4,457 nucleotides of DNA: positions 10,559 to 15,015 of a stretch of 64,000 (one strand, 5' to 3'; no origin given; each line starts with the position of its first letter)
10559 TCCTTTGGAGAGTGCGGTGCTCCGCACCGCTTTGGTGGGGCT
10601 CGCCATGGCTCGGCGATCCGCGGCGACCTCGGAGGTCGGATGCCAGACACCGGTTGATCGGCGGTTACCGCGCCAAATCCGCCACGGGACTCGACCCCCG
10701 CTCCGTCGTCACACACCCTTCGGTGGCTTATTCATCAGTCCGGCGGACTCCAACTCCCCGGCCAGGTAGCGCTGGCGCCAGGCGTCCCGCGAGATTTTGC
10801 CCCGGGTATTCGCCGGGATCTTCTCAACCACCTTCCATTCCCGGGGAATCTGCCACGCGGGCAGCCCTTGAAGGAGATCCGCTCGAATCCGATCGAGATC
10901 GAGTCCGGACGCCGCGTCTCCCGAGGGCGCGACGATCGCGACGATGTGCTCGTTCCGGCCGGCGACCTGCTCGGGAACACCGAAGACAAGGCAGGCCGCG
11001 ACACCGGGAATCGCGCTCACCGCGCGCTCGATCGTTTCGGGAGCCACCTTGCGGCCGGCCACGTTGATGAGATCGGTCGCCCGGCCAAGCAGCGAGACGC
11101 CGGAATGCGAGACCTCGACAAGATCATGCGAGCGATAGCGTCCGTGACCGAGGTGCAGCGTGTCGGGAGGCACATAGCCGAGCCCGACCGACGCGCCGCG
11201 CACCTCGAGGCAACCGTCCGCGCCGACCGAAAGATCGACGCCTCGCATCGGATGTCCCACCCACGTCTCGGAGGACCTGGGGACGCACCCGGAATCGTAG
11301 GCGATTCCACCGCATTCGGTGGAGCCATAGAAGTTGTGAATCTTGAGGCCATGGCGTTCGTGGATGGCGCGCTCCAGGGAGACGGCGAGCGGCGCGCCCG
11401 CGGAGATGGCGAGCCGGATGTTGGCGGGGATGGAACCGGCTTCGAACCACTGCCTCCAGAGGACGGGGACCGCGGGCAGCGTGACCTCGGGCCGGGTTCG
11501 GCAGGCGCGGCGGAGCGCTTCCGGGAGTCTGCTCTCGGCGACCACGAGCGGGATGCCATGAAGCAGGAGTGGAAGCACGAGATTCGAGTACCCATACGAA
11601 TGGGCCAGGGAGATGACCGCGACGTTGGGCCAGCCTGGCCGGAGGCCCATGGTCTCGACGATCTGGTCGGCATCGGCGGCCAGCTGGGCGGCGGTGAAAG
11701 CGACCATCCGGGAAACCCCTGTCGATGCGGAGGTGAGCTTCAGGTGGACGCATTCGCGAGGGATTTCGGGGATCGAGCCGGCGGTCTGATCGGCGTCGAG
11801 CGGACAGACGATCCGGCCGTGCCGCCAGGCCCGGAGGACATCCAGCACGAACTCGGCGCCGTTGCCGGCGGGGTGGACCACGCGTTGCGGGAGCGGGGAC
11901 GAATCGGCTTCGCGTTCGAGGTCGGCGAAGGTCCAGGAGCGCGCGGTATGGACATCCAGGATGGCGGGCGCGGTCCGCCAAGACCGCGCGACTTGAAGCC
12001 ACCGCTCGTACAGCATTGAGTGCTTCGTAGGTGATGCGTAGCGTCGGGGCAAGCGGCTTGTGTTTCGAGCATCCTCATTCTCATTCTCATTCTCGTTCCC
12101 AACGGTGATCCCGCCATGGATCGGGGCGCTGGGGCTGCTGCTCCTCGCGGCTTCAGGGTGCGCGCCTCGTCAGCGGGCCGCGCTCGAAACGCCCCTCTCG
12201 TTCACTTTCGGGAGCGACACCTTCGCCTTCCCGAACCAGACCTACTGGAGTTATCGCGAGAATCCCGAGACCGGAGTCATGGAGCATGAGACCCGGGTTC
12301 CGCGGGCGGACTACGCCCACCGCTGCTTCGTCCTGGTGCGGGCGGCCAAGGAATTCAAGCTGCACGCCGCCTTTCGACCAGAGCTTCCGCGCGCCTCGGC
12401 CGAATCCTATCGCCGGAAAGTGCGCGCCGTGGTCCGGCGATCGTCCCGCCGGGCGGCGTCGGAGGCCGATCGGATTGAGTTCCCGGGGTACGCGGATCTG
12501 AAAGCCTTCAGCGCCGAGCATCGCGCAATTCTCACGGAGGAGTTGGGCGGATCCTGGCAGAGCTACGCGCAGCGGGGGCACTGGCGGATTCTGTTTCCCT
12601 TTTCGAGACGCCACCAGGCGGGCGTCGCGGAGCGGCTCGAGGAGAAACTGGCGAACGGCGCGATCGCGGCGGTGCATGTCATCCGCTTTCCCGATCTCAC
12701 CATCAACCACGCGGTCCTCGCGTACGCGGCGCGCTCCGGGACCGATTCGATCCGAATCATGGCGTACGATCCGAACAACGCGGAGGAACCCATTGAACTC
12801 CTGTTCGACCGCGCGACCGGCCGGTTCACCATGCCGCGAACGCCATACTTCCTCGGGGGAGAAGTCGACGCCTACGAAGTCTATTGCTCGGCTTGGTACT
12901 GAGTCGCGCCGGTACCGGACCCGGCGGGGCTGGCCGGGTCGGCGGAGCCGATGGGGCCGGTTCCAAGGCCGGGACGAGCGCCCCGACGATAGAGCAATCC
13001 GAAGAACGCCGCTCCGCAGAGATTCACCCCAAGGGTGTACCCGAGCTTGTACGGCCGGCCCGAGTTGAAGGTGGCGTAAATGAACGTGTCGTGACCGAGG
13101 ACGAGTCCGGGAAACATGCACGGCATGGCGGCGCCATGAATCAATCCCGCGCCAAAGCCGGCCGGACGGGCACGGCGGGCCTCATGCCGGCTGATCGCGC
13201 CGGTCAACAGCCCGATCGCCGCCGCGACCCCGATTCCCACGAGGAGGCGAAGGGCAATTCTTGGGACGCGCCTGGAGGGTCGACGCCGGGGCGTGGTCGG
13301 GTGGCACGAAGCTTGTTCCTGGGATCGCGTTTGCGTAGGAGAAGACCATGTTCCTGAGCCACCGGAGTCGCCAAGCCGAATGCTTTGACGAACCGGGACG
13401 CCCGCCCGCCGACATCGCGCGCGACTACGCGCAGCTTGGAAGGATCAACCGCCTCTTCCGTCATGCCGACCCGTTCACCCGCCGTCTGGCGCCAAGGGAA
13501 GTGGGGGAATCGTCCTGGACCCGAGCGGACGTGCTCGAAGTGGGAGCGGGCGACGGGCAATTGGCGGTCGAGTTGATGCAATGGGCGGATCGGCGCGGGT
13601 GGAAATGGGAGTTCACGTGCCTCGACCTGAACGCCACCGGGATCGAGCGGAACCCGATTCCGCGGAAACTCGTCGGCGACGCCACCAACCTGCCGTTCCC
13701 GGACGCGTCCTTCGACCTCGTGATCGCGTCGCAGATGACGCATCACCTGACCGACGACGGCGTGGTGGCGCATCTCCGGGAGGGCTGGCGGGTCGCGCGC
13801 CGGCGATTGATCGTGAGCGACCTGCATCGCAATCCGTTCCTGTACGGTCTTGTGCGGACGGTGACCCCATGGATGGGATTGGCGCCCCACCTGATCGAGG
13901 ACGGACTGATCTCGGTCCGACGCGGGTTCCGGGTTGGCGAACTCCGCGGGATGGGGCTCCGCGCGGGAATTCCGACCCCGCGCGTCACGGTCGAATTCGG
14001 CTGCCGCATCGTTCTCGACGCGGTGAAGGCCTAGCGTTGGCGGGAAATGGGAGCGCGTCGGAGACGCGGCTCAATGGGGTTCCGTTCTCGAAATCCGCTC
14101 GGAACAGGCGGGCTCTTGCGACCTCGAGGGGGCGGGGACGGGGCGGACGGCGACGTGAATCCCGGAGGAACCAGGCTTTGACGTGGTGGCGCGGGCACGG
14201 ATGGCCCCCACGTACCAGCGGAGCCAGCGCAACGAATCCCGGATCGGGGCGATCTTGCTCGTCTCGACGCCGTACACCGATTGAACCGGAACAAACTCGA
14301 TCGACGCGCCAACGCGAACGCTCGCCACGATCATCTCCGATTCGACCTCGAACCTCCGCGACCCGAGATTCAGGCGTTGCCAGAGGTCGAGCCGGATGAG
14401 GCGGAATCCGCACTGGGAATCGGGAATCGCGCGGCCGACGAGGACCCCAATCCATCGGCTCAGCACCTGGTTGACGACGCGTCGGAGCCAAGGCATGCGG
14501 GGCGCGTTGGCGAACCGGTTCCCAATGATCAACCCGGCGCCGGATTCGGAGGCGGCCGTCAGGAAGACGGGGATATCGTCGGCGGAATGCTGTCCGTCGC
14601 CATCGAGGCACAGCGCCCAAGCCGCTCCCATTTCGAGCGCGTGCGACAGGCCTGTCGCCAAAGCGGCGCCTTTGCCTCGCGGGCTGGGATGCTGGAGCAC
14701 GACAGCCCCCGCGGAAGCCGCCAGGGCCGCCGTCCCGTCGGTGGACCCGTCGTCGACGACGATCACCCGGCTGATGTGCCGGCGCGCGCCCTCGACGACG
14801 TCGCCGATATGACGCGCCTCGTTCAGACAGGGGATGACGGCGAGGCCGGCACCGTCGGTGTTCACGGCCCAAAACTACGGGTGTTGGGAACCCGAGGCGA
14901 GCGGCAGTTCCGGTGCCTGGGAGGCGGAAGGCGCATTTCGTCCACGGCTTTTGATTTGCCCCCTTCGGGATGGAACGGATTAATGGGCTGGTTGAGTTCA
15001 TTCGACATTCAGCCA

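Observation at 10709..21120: Type II FAS/PKS-like cluster (aryl-polyene/xanthomonadin-like parts list) with a flavin halogenase and an unexpected radical SAM enzyme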

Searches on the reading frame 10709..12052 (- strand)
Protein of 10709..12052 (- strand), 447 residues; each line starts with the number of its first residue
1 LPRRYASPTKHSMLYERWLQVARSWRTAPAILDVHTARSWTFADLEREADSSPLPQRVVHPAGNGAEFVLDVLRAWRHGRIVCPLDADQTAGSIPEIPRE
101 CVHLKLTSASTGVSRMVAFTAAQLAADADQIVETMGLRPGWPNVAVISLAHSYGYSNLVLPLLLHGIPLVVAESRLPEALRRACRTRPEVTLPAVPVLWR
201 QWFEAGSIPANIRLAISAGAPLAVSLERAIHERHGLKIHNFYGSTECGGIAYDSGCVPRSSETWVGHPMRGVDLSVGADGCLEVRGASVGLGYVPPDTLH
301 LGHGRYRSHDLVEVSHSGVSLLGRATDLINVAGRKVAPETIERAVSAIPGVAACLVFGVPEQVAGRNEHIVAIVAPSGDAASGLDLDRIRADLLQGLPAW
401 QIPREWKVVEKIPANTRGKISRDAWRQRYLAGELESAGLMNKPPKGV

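Call 4: search_protein_families(library=pfam, proteins=[window:10709-12052:-], max_evalue=0.01)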
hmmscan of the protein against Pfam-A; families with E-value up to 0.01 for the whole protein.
window:10709-12052:- (447 aa): 2 families
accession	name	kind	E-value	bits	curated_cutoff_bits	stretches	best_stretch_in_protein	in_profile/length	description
PF00501.34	AMP-binding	-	6.5e-21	75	29.9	1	102-293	165-383/384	AMP-binding enzyme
PF13193.12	AMP-binding_C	-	5e-09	37.4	24.5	1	341-419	2-76/76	AMP-binding enzyme C-terminal domain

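Call 7: search_protein_families(library=ncbifam, proteins=[window:10709-12016:-], max_evalue=0.001)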
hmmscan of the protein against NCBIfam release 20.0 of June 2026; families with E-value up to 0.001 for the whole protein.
window:10709-12016:- (435 aa): 90 families (the best 25 are shown)
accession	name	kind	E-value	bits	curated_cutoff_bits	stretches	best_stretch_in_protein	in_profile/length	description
NF004837.0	PRK06187.1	subfamily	1.3e-30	106.2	476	1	88-422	171-527/531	long-chain-fatty-acid--CoA ligase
NF004511.1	PRK05852.1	equivalog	7.8e-30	104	650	1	94-417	162-504/505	FadD7 family fatty acid--CoA ligase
NF005877.1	PRK07824.1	equivalog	1.5e-26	93.3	345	1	94-417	49-362/362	o-succinylbenzoate--CoA ligase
NF006167.0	PRK08308.1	equivalog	1.5e-24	86.7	513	1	88-411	102-405/414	acyl-CoA synthetase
NF005702.0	PRK07514.1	subfamily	1.5e-24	86.2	558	1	93-417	163-500/506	malonyl-CoA synthase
TIGR03098.1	ligase_PEP_1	hypoth_equivalog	9.3e-24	83.8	592.35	2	297-414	401-515/517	acyl-CoA ligase (AMP-forming), exosortase A system-associated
NF005801.1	PRK07656.1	equivalog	5.7e-22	78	657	1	87-411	164-497/500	FadD3 family acyl-CoA ligase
TIGR01923.1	menE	equivalog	2.1e-21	76.3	330.15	1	90-411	116-440/442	o-succinylbenzoate--CoA ligase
NF004114.0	PRK05605.1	equivalog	2.1e-20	72.6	766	1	91-416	225-568/575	long-chain-fatty-acid--CoA ligase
NF009071.0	PRK12406.1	subfamily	4.1e-19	68.4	701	1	309-419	398-504/510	acyl-CoA synthetase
TIGR02372.1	4_coum_CoA_lig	equivalog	1.5e-18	66.7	334.7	2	95-240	103-247/386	4-coumarate--CoA ligase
NF005858.0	PRK07787.1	subfamily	2.4e-18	65.8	575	1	93-412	135-467/471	acyl-CoA synthetase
NF005797.0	PRK07638.1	equivalog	5.5e-18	64.7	518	1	136-415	192-477/487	acyl-CoA synthetase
NF005660.0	PRK07445.1-2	equivalog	3.4e-17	62.4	525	1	198-417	179-390/397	O-succinylbenzoic acid--CoA ligase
NF004808.0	PRK06155.1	equivalog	5.9e-17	61.1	722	2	63-242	159-336/542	ATP-dependent acyl-CoA ligase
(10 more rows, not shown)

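Call 59: search_solved_structures(query=window:10709-12016:-, max_evalue=0.00001)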
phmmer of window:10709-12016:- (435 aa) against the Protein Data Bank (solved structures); distinct sequences matched with E-value up to 0.00001: 78 (the best 60 are shown).
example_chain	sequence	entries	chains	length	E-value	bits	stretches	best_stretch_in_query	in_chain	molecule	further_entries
1md9_A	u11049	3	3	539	1.5e-17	66.8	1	80-416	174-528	2,3-dihydroxybenzoate-AMP ligase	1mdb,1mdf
4fuq_A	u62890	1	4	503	7.6e-17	64.5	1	91-417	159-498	Malonyl CoA synthetase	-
7a9j_A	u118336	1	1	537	1e-16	64.1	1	199-417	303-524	Cfl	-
4gxq_A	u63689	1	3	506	2.1e-16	63.1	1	91-417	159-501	Malonyl CoA synthetase, Benzoate-CoA ligase Chimeric protein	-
7a9i_A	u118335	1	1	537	3.4e-16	62.4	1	199-417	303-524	Cfl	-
3ipl_A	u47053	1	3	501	4.3e-16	62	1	91-412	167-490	2-succinylbenzoate--CoA ligase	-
4fut_A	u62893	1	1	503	5.2e-16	61.8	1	91-417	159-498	Malonyl CoA synthetase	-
5u2a_A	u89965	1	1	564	3.8e-15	58.9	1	94-415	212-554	AMP-dependent synthetase and ligase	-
1t5d_X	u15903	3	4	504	1.2e-14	57.3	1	87-411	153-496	4-chlorobenzoyl CoA ligase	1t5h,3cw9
3dlp_X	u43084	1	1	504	1.4e-14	57.1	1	88-411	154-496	4-Chlorobenzoate CoA Ligase/Synthetase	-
3cw8_X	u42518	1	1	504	1.4e-14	57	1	87-411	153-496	4-chlorobenzoyl CoA ligase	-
4gxr_A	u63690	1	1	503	1.9e-14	56.6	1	91-417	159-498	Malonyl CoA synthetase, Benzoate-CoA ligase Chimeric protein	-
2qvz_X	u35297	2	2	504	2.1e-14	56.5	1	87-411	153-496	4-Chlorobenzoate CoA Ligase/Synthetase | 4-Chlorobenzoate CoA Ligase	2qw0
2qvx_X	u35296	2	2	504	2.7e-14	56.1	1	86-411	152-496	4-Chlorobenzoate CoA Ligase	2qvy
6o6e_B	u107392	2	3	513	1.3e-13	53.8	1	85-423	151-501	L-proline--[L-prolyl-carrier protein] ligase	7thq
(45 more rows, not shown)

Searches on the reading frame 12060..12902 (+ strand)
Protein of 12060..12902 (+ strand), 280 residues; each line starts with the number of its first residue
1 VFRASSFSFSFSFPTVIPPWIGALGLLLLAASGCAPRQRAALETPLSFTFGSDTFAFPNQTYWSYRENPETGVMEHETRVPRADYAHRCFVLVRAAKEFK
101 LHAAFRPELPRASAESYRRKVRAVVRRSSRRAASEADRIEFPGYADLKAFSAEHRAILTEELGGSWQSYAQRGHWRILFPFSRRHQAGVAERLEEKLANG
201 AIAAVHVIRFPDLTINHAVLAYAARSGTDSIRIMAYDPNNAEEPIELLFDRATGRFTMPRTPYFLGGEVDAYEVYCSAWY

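Call 4: search_protein_families(library=pfam, proteins=[window:12060-12902:+], max_evalue=0.01)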
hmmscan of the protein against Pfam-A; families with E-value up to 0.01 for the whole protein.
window:12060-12902:+ (280 aa): 0 families

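Call 7: search_protein_families(library=ncbifam, proteins=[window:12060-12902:+], max_evalue=0.001)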
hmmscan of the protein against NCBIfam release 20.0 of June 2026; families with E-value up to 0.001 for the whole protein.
window:12060-12902:+ (280 aa): 0 families

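Call 26: search_protein_families(library=pfam, proteins=[window:12060-12902:+], max_evalue=0.01)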
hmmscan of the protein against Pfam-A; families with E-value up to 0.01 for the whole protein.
window:12060-12902:+ (280 aa): 0 families

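Call 60: search_solved_structures(query=window:12060-12902:+, max_evalue=1)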
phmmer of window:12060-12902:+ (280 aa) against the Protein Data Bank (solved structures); distinct sequences matched with E-value up to 1: 0.

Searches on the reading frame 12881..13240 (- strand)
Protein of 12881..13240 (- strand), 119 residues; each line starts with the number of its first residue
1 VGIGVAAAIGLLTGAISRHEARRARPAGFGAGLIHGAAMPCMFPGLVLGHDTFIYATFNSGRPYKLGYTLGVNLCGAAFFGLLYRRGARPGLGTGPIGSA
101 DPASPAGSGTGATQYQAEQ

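Call 26: search_protein_families(library=pfam, proteins=[window:12881-13240:-], max_evalue=0.01)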
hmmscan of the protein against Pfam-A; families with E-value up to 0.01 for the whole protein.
window:12881-13240:- (119 aa): 0 families

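Call 49: search_protein_families(library=ncbifam, proteins=[window:12881-13240:-], max_evalue=0.001)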
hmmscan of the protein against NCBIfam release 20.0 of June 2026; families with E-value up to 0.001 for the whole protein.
window:12881-13240:- (119 aa): 0 families

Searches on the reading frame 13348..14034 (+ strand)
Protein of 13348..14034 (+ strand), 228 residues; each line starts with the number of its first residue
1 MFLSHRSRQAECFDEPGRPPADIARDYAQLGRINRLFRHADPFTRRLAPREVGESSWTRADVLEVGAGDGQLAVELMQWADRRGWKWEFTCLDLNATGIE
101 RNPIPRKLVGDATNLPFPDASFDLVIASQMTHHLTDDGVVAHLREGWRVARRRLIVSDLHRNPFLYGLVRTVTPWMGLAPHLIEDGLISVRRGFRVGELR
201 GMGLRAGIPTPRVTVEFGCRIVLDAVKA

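Call 4: search_protein_families(library=pfam, proteins=[window:13348-14034:+], max_evalue=0.01)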
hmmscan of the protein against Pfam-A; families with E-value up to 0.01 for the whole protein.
window:13348-14034:+ (228 aa): 6 families
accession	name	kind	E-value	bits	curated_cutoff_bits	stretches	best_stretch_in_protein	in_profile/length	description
PF08241.18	Methyltransf_11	-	7.3e-13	49.4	21.2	1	63-151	1-88/95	Methyltransferase domain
PF13649.12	Methyltransf_25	-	9.8e-12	45.8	27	1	62-151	1-94/97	Methyltransferase domain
PF13489.12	Methyltransf_23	-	4.9e-07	30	27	1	40-136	9-96/164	Methyltransferase domain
PF08242.18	Methyltransf_12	-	1.9e-05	25.7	30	1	63-152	1-90/98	Methyltransferase domain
PF13847.12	Methyltransf_31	-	7.8e-05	22.8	27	1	61-136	6-89/145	Methyltransferase domain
PF01209.24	Ubie_methyltran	-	0.008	16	20.1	0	59-150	48-143/233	ubiE/COQ5 methyltransferase family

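Call 7: search_protein_families(library=ncbifam, proteins=[window:13348-14034:+], max_evalue=0.001)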
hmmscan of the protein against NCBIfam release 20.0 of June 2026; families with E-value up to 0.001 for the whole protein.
window:13348-14034:+ (228 aa): 8 families
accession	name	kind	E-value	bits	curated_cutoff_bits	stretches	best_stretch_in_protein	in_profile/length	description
NF004851.0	PRK06202.1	equivalog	3e-34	118.5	243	1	4-221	8-225/237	hypothetical protein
NF041255.1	mycofact_MftM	equivalog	1.7e-08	34.2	200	1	106-157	189-240/289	mycofactocin oligosaccharide methyltransferase MftM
NF045825.1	FAmtase_mtf2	equivalog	3.4e-07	29.8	400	1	60-151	60-151/248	fatty-acid O-methyltransferase Mtf2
NF045823.1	PthPhpthDimycoMt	equivalog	9.2e-07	28.3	300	1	61-136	69-146/256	phthiotriol/phenolphthiotriol dimycocerosates methyltransferase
NF004452.0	PRK05785.1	equivalog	1.2e-05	25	207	1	60-155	53-143/228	hypothetical protein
NF001241.0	PRK00216.1-2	equivalog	1.5e-05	24.8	327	1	61-159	54-150/231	demethylmenaquinone methyltransferase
NF045667.1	MTase_DVU1556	equivalog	5.9e-05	22.6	155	1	59-161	23-124/213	DVU_1556 family methyltransferase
TIGR01934.1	MenG_MenH_UbiE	subfamily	0.0007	19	158.35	0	51-152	34-135/223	ubiquinone/menaquinone biosynthesis methyltransferase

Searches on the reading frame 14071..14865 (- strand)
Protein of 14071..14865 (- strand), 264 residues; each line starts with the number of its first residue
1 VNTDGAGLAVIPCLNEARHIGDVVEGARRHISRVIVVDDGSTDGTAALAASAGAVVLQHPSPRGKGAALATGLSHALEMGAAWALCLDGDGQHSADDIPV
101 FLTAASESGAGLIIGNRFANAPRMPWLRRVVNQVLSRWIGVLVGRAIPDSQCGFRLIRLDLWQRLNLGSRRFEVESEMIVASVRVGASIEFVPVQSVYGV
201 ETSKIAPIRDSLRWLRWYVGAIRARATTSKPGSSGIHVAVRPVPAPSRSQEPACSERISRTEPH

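Call 5: search_protein_families(library=pfam, proteins=[window:14071-14865:-], max_evalue=0.01)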
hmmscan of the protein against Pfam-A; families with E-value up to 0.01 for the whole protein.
window:14071-14865:- (264 aa): 4 families
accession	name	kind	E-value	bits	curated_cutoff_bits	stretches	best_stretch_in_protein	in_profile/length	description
PF00535.33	Glycos_transf_2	-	7e-20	72.1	23.3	1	10-121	3-119/168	Glycosyl transferase family 2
PF13641.12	Glyco_tranf_2_3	-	7.8e-05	23.2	27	1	9-125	5-131/230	Glycosyltransferase like family 2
PF13704.12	Glyco_tranf_2_4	-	0.00033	21.5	27.5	1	15-90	2-81/98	Glycosyl transferase family 2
PF12804.13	NTP_transf_3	-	0.00083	20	27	1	16-114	23-120/160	MobA-like NTP transferase domain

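Call 7: search_protein_families(library=ncbifam, proteins=[window:14071-14865:-], max_evalue=0.001)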
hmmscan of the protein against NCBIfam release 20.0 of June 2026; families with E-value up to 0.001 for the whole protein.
window:14071-14865:- (264 aa): 12 families
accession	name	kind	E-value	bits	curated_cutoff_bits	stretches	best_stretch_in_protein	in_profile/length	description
TIGR04182.1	glyco_TIGR04182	equivalog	5e-31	108.2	325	1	10-213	5-209/293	S-layer glycoprotein N-glycosyltransferase AglJ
NF058614.1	PPMAGASynPpgS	equivalog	2.2e-30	105.8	370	1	10-198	5-198/226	polyprenyl-phospho-N-acetylgalactosaminyl synthase PpgS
NF041391.1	DPhHxTase_Halo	equivalog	5.6e-16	58.2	375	1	15-205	5-192/213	dolichyl-phosphate hexose transferase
TIGR04283.1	glyco_like_mftF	equivalog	3.3e-09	36.7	182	1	10-92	4-84/221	TIGR04283 family arsenosugar biosynthesis glycosyltransferase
NF010496.0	PRK13915.1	equivalog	7.2e-09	35.1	262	1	10-69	36-108/307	glucosyl-3-phosphoglycerate synthase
TIGR03937.1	PgaC_IcaA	equivalog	2e-06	27.1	422.3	1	10-93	50-138/407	poly-beta-1,6-N-acetyl-D-glucosamine synthase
NF050113.1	gal_furan_GlfT1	equivalog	3.5e-06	26.6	330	1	23-102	20-101/290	galactofuranosyltransferase GlfT1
NF041865.1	EpsU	equivalog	3.5e-06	26.3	700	1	30-103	69-145/394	exopolysaccharide biosynthesis GT2 family glycosyltransferase EpsU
TIGR03469.1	HpnB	hypoth_equivalog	8e-06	25.1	379.25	1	9-107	48-162/386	hopene-associated glycosyltransferase HpnB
TIGR03965.1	mycofact_glyco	equivalog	1.7e-05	23.9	280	1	10-76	79-153/467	mycofactocin biosynthesis glycosyltransferase MftF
NF007986.1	PRK10714.1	equivalog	1.8e-05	23.9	529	1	33-160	40-167/316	undecaprenyl-phosphate 4-deoxy-4-formamido-L-arabinose transferase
NF045692.1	OglycostaseCruG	equivalog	2.1e-05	23.6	600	1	9-113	45-160/386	2'-O-glycosyltransferase CruG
